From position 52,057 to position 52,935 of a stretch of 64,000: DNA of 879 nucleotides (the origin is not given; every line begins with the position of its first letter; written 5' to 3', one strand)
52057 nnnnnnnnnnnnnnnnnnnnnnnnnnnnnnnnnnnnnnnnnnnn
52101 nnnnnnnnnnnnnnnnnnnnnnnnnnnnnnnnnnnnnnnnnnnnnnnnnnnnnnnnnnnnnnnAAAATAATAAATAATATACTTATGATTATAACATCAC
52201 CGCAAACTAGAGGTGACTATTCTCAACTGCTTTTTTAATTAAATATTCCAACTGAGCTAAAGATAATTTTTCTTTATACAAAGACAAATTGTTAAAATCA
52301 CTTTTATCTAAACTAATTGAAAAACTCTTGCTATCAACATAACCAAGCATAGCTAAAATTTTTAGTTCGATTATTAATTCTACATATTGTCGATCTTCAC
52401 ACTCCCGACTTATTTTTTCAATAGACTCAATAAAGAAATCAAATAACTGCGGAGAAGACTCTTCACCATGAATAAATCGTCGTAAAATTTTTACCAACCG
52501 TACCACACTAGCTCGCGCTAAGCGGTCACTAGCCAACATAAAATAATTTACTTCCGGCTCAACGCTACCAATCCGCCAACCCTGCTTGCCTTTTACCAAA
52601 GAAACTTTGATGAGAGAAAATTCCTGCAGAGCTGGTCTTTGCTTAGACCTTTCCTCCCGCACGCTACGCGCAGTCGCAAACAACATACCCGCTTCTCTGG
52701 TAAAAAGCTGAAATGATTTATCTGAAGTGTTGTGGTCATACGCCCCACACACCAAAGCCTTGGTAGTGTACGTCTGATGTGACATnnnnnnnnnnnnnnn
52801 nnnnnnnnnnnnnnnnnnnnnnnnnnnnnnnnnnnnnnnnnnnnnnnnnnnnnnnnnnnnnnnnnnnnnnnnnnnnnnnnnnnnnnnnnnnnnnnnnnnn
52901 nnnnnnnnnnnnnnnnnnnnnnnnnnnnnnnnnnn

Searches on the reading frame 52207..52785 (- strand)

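Call 22: search_protein_families(library=pfam, proteins=[window:52207-52785:-], max_evalue=0.001)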
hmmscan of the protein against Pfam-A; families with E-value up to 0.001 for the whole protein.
window:52207-52785:- (192 aa): 2 families
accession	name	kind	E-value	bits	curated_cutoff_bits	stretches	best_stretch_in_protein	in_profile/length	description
PF11967.14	RecO_N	-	5.6e-10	39.6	27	1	5-68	3-67/80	Recombination protein O N terminal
PF02565.21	RecO_C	-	2.7e-06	27.6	22.1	1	87-149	3-64/157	Recombination protein O C terminal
